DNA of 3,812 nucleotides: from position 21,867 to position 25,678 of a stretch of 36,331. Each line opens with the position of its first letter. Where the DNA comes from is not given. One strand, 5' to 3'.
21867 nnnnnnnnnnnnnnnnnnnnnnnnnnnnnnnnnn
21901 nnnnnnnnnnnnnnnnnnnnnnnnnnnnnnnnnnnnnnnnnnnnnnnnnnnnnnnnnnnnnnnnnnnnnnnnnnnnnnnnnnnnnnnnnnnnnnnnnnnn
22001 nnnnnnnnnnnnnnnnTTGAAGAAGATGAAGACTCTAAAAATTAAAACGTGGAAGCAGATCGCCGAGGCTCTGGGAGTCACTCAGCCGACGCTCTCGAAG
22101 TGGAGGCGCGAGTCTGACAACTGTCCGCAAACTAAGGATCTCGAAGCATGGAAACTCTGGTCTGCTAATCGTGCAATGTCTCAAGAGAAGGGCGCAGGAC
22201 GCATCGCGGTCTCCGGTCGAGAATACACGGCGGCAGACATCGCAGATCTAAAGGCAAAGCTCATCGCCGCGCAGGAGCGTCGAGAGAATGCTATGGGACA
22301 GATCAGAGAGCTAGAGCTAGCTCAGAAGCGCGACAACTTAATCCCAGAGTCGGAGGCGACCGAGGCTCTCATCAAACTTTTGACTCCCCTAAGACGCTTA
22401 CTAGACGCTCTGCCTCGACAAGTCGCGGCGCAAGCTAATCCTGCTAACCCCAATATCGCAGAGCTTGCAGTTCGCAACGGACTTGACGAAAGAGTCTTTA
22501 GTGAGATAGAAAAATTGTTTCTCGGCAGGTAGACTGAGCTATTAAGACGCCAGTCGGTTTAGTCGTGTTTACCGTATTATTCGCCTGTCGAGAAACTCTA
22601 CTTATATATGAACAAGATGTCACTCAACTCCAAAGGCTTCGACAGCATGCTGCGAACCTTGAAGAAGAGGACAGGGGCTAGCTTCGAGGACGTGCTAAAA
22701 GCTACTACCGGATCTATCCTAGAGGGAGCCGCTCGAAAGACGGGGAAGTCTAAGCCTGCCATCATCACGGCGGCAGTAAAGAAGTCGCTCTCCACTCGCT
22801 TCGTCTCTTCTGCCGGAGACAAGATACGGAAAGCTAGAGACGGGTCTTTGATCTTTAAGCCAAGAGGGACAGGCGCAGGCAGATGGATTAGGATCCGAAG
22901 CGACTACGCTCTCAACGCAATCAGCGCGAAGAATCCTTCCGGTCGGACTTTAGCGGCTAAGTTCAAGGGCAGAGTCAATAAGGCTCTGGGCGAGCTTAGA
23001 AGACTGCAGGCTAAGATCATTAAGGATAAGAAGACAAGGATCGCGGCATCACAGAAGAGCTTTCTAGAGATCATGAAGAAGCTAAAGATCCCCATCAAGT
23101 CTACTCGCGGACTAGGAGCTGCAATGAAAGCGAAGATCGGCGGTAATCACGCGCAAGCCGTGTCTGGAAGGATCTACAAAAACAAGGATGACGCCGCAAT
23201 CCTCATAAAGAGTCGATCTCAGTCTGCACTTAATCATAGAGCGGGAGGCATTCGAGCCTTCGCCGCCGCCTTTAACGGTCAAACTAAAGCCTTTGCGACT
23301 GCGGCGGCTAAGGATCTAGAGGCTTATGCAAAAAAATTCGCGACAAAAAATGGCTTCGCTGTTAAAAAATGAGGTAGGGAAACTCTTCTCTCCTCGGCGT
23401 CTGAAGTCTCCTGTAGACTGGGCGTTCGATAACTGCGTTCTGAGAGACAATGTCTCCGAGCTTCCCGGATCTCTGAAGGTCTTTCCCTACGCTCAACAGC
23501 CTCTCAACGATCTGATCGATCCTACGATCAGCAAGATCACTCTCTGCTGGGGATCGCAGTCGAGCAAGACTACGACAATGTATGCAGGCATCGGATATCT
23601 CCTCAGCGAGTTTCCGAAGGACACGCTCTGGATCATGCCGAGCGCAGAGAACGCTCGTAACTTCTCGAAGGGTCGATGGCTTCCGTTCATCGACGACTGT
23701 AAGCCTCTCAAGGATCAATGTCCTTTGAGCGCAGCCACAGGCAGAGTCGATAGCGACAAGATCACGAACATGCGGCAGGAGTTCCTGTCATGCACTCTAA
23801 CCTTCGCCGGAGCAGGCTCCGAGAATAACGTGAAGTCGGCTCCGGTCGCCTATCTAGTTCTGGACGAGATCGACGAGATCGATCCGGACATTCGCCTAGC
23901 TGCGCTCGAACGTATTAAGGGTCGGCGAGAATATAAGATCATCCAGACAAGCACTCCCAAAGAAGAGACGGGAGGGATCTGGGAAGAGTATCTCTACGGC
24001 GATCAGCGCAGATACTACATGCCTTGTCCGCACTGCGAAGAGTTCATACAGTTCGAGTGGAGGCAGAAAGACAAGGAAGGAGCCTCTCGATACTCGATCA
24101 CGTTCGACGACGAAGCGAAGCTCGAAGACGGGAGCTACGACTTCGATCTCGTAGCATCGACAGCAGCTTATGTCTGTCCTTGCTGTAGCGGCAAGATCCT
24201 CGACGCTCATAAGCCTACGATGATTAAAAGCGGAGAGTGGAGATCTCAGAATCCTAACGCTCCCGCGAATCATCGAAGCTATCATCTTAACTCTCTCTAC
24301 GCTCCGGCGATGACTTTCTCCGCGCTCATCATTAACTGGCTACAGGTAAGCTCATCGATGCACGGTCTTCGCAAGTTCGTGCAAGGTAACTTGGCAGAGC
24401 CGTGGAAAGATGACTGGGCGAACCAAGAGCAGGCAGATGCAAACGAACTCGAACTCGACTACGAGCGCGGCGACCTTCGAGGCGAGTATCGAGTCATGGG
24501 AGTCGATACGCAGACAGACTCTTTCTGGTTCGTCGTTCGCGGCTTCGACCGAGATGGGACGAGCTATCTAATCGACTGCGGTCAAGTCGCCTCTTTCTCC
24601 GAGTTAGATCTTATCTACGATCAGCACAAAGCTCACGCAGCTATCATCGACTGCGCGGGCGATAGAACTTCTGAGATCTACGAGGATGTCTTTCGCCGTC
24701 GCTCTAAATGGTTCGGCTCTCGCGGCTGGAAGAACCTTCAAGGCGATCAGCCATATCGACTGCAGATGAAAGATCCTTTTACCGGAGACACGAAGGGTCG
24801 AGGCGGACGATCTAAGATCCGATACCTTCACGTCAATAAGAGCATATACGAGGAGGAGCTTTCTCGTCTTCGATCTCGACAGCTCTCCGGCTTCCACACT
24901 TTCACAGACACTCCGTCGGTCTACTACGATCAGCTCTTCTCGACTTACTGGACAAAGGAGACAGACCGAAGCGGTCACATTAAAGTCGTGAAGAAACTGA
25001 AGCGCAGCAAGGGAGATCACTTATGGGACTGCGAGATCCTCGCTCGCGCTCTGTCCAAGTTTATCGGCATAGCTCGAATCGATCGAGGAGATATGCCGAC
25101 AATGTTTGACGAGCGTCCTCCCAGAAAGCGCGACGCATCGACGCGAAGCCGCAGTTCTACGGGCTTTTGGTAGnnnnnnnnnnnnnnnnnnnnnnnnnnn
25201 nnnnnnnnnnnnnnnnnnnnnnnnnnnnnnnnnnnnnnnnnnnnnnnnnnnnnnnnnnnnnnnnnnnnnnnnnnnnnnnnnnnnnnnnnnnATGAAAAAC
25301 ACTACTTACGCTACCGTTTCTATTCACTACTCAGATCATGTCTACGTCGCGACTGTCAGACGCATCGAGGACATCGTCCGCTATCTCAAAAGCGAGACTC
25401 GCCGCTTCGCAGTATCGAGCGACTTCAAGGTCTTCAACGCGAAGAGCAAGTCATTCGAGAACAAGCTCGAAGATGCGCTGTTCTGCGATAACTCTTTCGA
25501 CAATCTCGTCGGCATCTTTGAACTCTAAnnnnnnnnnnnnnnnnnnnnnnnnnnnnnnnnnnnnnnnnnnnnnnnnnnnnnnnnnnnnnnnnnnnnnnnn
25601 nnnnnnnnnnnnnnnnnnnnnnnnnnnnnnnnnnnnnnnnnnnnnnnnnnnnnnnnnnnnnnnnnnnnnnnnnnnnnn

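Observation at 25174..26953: Array of three cassette-driven orphan genes splits the lambda-type terL - gpW - portal block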

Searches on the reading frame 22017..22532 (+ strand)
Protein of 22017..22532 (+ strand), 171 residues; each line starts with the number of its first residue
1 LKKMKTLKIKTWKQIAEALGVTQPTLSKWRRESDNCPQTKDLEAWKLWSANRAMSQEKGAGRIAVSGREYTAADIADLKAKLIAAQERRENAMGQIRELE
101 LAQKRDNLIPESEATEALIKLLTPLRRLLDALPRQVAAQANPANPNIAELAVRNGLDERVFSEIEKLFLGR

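Call 5: search_protein_families(library=pfam, proteins=[window:22017-22532:+], max_evalue=0.1)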
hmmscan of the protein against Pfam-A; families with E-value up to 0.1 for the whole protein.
window:22017-22532:+ (171 aa): 15 families
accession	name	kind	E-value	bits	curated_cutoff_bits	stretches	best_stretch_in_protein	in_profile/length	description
PF13384.12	HTH_23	-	7.5e-05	22.9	24.6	1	10-32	18-40/50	Homeodomain-like domain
PF01381.28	HTH_3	-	8e-05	23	23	1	4-42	4-41/55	Helix-turn-helix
PF13518.12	HTH_28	-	0.003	18.1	25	1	7-31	10-34/52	Helix-turn-helix domain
PF13411.12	MerR_1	-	0.0074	16.8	21.6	0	13-37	4-27/69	MerR HTH family regulatory protein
PF01527.26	HTH_Tnp_1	-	0.01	16.5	24.1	0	11-34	25-49/75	Transposase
PF13022.12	HTH_Tnp_1_2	-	0.012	16.1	27.9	1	9-36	26-53/122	Helix-turn-helix of insertion element transposase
PF09441.15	Abp2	-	0.029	14.8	25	1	2-28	60-86/171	ARS binding protein 2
PF13545.12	HTH_Crp_2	-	0.036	14.5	27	0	11-28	24-41/70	Crp-like helix-turn-helix domain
PF18323.6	CSN5_C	-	0.046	14.9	27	0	66-100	7-41/81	Cop9 signalosome subunit 5 C-terminal domain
PF01022.26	HTH_5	-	0.047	14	22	0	11-27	17-33/47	Bacterial regulatory protein, arsR family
PF14549.12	P22_Cro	-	0.083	13.1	30.2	0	13-40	13-37/60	DNA-binding transcriptional regulator Cro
PF15943.11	YdaS_toxin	-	0.087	13.1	30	0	14-33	13-32/65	Bacterial toxin YdaS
PF00531.28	Death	-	0.092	13.3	22.6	0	6-46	10-54/86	Death domain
PF07022.19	Phage_CI_repr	-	0.098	13.4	22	0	3-31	6-34/65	Bacteriophage CI repressor helix-turn-helix domain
PF13635.12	DUF4143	-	0.098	12.8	28.1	0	12-52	33-73/160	Domain of unknown function (DUF4143)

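Call 6: search_protein_families(library=phrogs, proteins=[window:22017-22532:+], max_evalue=0.1)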
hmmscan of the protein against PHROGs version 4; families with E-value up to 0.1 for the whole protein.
window:22017-22532:+ (171 aa): 18 families
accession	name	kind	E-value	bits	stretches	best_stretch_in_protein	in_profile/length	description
phrog_57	-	head and packaging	5.6e-14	53.5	1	11-145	14-151/199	terminase small subunit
phrog_141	-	head and packaging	1.5e-05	25.5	1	4-140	9-136/183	terminase small subunit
phrog_4151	-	DNA, RNA and nucleotide metabolism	0.00029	21.7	1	8-112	20-126/154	DNA binding protein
phrog_638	-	transcription regulation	0.00033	21.5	1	5-33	13-41/145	transcriptional regulator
phrog_35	-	transcription regulation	0.00086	20.4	1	8-32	79-109/181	transcriptional repressor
phrog_2328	-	transcription regulation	0.0011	19.8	1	13-49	32-67/128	transcriptional repressor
phrog_7344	-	head and packaging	0.004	18.4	1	10-34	29-53/161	terminase small subunit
phrog_2538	-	head and packaging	0.0068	17.5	1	9-33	18-42/129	terminase small subunit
phrog_409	-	transcription regulation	0.0084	17.7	1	8-32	25-47/127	transcriptional regulator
phrog_309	-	head and packaging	0.01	16.8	1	11-33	158-180/319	terminase small subunit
phrog_725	-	transcription regulation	0.011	16.7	1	5-35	21-51/101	CII-like regulator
phrog_36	-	transcription regulation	0.018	15.7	0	3-31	149-177/220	transcriptional regulator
phrog_12540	-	unknown function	0.021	16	1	13-32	43-63/153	-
phrog_597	-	DNA, RNA and nucleotide metabolism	0.034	15.1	1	9-38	112-141/200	DNA binding protein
phrog_2339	-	DNA, RNA and nucleotide metabolism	0.046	14.7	0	13-32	42-61/98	HTH DNA binding protein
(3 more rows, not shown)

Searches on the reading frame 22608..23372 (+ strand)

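Call 5: search_protein_families(library=pfam, proteins=[window:22608-23372:+], max_evalue=0.1)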
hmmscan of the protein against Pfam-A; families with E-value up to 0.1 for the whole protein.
window:22608-23372:+ (254 aa): 0 families

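Call 6: search_protein_families(library=phrogs, proteins=[window:22608-23372:+], max_evalue=0.1)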
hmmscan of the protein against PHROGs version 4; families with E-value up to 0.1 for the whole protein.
window:22608-23372:+ (254 aa): 1 family
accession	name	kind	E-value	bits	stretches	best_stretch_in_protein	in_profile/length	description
phrog_15584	-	unknown function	0.079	14.4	0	120-135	11-26/60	-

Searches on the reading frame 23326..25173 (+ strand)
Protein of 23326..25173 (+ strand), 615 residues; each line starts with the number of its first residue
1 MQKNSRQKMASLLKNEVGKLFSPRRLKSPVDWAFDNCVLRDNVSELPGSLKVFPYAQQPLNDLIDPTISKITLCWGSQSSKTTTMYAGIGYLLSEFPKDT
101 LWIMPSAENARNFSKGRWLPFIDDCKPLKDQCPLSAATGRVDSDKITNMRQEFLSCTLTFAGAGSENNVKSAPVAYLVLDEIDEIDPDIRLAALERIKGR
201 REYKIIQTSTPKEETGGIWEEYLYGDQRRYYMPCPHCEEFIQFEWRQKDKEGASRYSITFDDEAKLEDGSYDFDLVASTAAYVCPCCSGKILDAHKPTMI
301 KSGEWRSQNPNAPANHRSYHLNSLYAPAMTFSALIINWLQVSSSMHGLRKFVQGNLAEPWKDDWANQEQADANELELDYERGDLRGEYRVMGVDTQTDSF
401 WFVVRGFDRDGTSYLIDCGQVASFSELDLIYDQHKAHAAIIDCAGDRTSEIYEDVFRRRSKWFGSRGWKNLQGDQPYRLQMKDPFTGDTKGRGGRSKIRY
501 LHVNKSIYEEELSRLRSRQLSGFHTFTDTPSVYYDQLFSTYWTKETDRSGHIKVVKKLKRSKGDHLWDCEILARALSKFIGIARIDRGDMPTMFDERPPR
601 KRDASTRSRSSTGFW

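Call 5: search_protein_families(library=pfam, proteins=[window:23326-25173:+], max_evalue=0.1)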
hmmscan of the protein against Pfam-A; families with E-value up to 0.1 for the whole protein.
window:23326-25173:+ (615 aa): 2 families
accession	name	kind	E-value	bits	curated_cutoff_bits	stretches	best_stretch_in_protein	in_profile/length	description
PF05876.18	GpA_ATPase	-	4.9e-41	141.5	25.6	1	47-305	4-247/247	Phage terminase large subunit gpA, ATPase domain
PF20454.4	GpA_nuclease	-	1.7e-23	83.7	22.5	1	316-585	1-292/294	Terminase large subunit gpA, endonuclease domain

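Call 6: search_protein_families(library=phrogs, proteins=[window:23326-25173:+], max_evalue=0.1)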
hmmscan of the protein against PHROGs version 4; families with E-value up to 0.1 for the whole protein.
window:23326-25173:+ (615 aa): 8 families
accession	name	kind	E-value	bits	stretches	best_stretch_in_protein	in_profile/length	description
phrog_15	-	head and packaging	8.1e-95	320.3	1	2-594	330-929/1330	terminase large subunit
phrog_675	-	head and packaging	4.8e-34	118.6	1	27-423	22-395/576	terminase large subunit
phrog_21311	-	head and packaging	6.7e-19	69.6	1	105-313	2-197/218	terminase large subunit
phrog_15657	-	unknown function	5.9e-09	36.8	1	311-418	22-131/230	-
phrog_12876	-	head and packaging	6.5e-07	30.2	1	149-331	35-213/235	terminase large subunit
phrog_4145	-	head and packaging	1.1e-05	25.8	1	7-192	9-190/209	terminase large subunit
phrog_16406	-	unknown function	0.00021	21.1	1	229-417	19-208/601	-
phrog_3925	-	head and packaging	0.00082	20.1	1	17-124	31-137/150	terminase large subunit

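Call 11: find_related_loci(query=window:23326-25173:+, collection=viral_contigs, flank=6000)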
Query window:23326-25173:+ (615 aa) in viral_contigs; peptide patterns used: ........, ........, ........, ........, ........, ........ (x = any residue, [..] = any of these).
37 stretches matched a pattern; 37 encode a relative of the query (tblastn E <= 1e-3); 36 distinct loci.
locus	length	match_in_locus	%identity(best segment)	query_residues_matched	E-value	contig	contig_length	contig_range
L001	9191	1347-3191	97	1-615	0e+0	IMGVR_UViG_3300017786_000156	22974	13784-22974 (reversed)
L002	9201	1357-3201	97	1-615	0e+0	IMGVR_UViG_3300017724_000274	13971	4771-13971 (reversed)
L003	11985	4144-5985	92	3-615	0e+0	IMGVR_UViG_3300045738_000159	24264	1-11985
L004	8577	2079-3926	91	1-615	0e+0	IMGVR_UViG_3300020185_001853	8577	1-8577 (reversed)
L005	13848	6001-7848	91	1-615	0e+0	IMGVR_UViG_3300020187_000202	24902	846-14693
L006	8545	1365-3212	91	1-615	0e+0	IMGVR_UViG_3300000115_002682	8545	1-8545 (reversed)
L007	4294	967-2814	91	1-615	0e+0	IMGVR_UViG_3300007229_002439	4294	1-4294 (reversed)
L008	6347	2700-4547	91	1-615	0e+0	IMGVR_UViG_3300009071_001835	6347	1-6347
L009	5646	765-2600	85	2-615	0e+0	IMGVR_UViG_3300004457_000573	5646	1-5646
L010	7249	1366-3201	85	2-615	0e+0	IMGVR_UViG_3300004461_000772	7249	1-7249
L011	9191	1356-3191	86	3-615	0e+0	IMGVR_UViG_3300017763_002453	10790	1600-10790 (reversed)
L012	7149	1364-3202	84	2-615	0e+0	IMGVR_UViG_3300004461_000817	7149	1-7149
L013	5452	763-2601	84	2-615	0e+0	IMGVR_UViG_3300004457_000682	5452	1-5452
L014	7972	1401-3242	84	1-615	0e+0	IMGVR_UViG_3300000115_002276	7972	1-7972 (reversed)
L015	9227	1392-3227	84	3-615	0e+0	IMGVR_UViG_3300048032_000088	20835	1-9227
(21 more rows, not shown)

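Call 12: search_dna_similar(query=window:23326-25173:+, collection=phages, mode=protein, max_rows=20)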
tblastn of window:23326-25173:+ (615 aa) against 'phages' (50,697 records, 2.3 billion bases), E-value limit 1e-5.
Records with a match: 651; places in all: 652; records where one place covers at least 80% of the query: 71.
Best place of each record, by identity: <60% 651.
By first word of the organism name: Bacillus 109; Escherichia 100; Flavobacterium 79; Vibrio 61; Pseudomonas 53; Bacteriophage 23; Klebsiella 23; Ralstonia 22; Lactobacillus 13; Wolbachia 11; and 50 more.
By host as written in the record: - 96; Flavobacterium columnare 62; Escherichia coli 36; Pseudomonas aeruginosa 29; Ralstonia solanacearum 20; Bacillus cereus 19; Bacillus subtilis 12; Rhodobacter capsulatus YW1 11; and 198 more.
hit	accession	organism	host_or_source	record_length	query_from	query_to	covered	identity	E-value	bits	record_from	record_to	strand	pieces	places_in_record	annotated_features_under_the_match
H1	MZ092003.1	Paenibacillus phage Pd_22F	Paenibacillus dendritiformis PB22F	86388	16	607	96%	26.2%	1e-45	180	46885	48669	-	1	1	terminase large subunit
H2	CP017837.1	Proteobacteria phage MWH-Nonnen-W8red 2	Silvanigrella aquatica Nonnen-W8red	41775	21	601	94%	25.9%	3e-28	127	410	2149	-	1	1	record has no annotation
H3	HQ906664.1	Wolbachia endosymbiont wVitA of Nasonia vitripennis phage ...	Wolbachia endosymbiont wVitA of Nasonia ...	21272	31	600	93%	26.3%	1e-26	145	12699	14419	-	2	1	record has no annotation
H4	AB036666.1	Wolbachia phage WO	-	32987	31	584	90%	26.9%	7e-33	141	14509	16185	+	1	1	gp15: similar to terminase large subunit of phage lambda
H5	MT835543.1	Bacteriophage sp.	human fecal samples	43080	31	582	90%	26.5%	2e-36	152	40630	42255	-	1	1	record has no annotation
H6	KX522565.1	Wolbachia phage WO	wVitA Wolbachia of Nasonia vitripennis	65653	31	584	90%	26.4%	6e-31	135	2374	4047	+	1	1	terminase large subunit family protein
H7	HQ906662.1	Wolbachia endosymbiont wVitA of Nasonia vitripennis phage ...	Wolbachia endosymbiont wVitA of Nasonia ...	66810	31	584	90%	26.4%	6e-31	135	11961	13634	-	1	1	phage terminase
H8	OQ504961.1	Pseudomonas phage ZRG1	Stutzerimonas stutzeri NCTC10475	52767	15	582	92%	25.6%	3e-29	130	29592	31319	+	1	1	terminase large subunit family protein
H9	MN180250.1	Wolbachia phage WO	Wolbachia sp. wMel_KL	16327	21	602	95%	25.0%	9e-32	137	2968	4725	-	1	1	terminase large subunit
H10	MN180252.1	Wolbachia phage WO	Wolbachia sp. wMel_AMD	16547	21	602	95%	25.0%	9e-32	137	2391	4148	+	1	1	terminase large subunit | hypothetical protein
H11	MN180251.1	Wolbachia phage WO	Wolbachia sp. wMel_KL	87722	21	584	92%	25.8%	4e-30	132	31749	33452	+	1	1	terminase large subunit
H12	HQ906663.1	Wolbachia endosymbiont wVitA of Nasonia vitripennis phage ...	Wolbachia endosymbiont wVitA of Nasonia ...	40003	31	584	90%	26.0%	2e-30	133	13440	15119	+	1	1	record has no annotation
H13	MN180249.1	Wolbachia phage WO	Wolbachia sp. wRi_AMD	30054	21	584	92%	25.5%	2e-33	142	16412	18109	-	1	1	terminase large subunit | hypothetical protein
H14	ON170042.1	Ralstonia phage YO013_3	Ralstonia solanacearum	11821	21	586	92%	25.3%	2e-28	127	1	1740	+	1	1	record has no annotation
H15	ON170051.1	Ralstonia phage YO017_3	Ralstonia solanacearum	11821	21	586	92%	25.3%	2e-28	127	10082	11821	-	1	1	record has no annotation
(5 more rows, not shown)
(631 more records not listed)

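Call 52: list_cluster_members(proteins=[window:23326-25170:+, window:25720-26439:+, window:30622-31536:+])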
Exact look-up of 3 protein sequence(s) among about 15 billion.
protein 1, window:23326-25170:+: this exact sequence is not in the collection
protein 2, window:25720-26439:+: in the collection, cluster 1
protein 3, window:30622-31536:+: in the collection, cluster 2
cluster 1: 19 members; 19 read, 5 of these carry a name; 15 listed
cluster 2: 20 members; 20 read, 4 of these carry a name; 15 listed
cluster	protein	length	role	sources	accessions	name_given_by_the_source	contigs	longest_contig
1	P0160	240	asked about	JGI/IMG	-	-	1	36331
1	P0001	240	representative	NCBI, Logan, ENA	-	-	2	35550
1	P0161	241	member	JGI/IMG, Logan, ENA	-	hypothetical protein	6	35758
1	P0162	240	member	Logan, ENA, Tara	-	strand:+ start:67 stop:789 length:723 start_codon:yes stop_codon:yes gene_type:complete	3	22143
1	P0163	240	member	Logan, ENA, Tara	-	strand:+ start:986 stop:1708 length:723 start_codon:yes stop_codon:yes gene_type:complete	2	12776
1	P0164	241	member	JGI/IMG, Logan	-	hypothetical protein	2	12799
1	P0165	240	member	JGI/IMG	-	hypothetical protein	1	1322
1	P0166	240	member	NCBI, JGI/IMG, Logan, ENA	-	-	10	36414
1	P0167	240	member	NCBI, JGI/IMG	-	-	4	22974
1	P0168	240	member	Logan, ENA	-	-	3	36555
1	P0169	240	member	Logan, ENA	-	-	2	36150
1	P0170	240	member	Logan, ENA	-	-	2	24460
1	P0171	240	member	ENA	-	-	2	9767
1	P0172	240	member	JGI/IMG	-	-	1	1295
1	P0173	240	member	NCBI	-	-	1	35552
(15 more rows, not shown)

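Call 58: find_related_loci(query=window:23326-25173:+, collection=genome_contigs, flank=10000)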
Query window:23326-25173:+ (615 aa) in genome_contigs; peptide patterns used: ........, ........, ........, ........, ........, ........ (x = any residue, [..] = any of these).
12 stretches matched a pattern, but none encodes a relative of the query by tblastn (E <= 1e-3).

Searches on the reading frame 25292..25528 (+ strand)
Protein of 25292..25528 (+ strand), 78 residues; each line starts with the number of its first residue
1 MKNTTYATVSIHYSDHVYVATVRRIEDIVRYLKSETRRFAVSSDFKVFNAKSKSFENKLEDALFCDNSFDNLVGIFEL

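Call 5: search_protein_families(library=pfam, proteins=[window:25292-25528:+], max_evalue=0.1)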
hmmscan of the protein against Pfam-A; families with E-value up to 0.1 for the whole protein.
window:25292-25528:+ (78 aa): 0 families

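Call 6: search_protein_families(library=phrogs, proteins=[window:25292-25528:+], max_evalue=0.1)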
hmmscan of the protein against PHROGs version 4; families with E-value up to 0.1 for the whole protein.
window:25292-25528:+ (78 aa): 1 family
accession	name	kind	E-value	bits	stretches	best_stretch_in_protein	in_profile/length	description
phrog_30865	-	unknown function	0.038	14.7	1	5-54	90-140/149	-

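Call 66: search_protein_families(library=padloc, proteins=[window:25292-25528:+], max_evalue=0.1)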
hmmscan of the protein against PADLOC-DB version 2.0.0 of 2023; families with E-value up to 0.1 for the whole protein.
window:25292-25528:+ (78 aa): 0 families

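Call 67: search_protein_families(library=ncbifam, proteins=[window:25292-25528:+], max_evalue=0.1)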
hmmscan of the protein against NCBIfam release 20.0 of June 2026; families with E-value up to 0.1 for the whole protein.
window:25292-25528:+ (78 aa): 0 families

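Call 68: find_homologous_proteins(query=window:25292-25528:+, max_evalue=0.01)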
Query window:25292-25528:+ (78 aa): 4 proteins with E <= 0.01 among 4 candidates.
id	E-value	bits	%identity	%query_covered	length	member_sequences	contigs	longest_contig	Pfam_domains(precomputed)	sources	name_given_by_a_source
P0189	6.9e-39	148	91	100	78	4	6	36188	-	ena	-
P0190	2.3e-38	147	90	100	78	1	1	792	-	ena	-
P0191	5.6e-38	145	90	100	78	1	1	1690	-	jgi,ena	-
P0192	8.4e-38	145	87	100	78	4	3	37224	-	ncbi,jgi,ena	jgi:hypothetical protein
